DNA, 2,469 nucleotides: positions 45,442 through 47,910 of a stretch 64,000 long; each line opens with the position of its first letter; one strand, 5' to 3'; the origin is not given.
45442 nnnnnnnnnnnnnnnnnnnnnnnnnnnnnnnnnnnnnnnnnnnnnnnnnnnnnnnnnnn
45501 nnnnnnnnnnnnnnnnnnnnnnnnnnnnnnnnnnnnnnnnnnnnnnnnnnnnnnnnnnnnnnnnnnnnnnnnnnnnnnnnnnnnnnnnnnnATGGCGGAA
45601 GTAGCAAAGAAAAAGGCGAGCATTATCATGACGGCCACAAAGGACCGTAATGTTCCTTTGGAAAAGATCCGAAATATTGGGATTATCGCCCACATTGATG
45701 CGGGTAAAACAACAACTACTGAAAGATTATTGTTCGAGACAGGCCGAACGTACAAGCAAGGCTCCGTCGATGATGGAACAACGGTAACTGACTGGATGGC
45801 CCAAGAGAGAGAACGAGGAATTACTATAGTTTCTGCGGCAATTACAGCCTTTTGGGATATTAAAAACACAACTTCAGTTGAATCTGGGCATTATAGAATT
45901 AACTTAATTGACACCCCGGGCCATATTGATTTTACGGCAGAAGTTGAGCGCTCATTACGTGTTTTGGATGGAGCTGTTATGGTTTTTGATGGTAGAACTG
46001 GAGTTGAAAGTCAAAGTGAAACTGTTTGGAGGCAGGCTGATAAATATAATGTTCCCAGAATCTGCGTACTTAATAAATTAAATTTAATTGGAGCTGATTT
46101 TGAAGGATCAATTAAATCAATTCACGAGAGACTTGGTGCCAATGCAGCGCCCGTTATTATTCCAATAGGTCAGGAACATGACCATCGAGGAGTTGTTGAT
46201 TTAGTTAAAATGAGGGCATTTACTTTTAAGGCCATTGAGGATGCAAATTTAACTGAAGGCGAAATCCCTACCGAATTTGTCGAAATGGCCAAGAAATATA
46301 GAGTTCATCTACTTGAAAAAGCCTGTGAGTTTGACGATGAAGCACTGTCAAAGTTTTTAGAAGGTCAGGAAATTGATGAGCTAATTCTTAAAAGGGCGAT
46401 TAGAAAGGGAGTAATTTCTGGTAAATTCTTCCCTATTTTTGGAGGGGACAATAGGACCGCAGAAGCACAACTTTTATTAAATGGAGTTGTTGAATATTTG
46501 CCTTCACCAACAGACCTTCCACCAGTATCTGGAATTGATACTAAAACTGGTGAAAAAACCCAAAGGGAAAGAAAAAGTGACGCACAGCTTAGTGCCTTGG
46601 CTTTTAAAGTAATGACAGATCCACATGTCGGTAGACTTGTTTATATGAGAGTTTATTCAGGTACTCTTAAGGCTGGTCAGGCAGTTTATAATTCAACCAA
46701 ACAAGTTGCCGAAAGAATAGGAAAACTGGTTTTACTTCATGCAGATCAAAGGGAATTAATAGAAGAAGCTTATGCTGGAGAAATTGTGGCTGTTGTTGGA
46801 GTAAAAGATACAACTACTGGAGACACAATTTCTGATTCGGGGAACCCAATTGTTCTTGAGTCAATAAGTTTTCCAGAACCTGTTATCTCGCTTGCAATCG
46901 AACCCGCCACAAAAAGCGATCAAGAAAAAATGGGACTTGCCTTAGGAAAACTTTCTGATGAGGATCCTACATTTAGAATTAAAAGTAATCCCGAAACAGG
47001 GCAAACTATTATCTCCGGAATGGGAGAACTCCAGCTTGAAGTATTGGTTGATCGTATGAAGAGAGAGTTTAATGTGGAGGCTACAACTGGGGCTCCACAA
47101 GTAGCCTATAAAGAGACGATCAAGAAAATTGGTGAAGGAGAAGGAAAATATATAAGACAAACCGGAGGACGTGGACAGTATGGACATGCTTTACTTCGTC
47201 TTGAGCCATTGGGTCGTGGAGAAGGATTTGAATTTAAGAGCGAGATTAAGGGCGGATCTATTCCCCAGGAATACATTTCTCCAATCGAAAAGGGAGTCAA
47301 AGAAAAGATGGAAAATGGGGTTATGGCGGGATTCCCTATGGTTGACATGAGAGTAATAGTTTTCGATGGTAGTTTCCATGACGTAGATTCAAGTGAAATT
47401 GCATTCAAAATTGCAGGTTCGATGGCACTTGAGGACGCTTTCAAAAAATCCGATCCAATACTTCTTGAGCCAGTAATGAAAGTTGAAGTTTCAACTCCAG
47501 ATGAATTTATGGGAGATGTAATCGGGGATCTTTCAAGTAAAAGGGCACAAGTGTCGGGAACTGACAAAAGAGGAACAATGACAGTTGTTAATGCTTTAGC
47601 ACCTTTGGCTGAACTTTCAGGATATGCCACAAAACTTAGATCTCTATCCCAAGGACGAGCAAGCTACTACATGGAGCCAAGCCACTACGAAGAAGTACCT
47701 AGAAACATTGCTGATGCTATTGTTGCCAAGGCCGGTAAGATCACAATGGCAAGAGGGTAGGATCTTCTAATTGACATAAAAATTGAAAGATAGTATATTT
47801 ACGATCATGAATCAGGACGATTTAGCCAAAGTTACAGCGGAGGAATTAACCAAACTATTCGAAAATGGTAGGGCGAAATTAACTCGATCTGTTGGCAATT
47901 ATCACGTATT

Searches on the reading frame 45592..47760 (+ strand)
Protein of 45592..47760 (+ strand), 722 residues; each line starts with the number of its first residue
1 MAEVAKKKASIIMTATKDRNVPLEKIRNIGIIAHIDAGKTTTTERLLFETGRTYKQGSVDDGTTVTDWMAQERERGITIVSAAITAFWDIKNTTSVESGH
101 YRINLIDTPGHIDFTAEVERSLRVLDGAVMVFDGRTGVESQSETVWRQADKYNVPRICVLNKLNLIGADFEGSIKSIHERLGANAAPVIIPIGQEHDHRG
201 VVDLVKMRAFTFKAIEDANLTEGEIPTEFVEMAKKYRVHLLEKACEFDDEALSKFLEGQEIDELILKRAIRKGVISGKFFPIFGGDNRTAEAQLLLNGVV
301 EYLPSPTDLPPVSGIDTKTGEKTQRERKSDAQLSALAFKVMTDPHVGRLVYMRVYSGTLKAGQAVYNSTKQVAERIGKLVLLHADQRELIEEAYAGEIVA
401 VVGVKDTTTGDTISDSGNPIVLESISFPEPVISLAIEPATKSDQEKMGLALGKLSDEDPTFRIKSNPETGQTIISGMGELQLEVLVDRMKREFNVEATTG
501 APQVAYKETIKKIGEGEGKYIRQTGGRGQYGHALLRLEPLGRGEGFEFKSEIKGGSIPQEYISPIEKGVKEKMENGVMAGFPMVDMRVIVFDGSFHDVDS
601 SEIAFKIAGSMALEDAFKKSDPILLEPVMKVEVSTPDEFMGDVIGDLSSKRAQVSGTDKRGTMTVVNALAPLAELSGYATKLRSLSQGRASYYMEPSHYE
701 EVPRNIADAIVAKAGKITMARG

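Call 9: search_protein_families(library=pfam, proteins=[window:45592-47760:+], max_evalue=0.001)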
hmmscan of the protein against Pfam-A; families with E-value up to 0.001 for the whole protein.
window:45592-47760:+ (722 aa): 8 families
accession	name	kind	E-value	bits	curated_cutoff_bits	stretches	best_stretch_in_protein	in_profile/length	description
PF00009.33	GTP_EFTU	-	2.8e-52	177.5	26.5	1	24-227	1-151/188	Elongation factor Tu GTP binding domain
PF03764.24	EFG_IV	-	9.2e-44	148.5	24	1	502-620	1-120/121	Elongation factor G, domain IV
PF14492.12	EFG_III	-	1.1e-32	112.4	27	1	427-500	1-74/75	Elongation Factor G, domain III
PF00679.30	EFG_C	-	1.7e-28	98.9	27.9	1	624-708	2-87/89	Elongation factor G C-terminus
PF22042.2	EF-G_D2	-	1.2e-18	67.4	27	1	333-415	2-83/84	Elongation factor G domain 2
PF03144.31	GTP_EFTU_D2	-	6.4e-18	65.4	30.3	1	347-413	1-72/73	Elongation factor Tu domain 2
PF16658.11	RF3_C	-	3.3e-07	30.6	40.1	1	439-510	18-89/132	Class II release factor RF3, C-terminal domain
PF01926.29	MMR_HSR1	-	0.00023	21.7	21.9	1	92-162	37-113/113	50S ribosome-binding GTPase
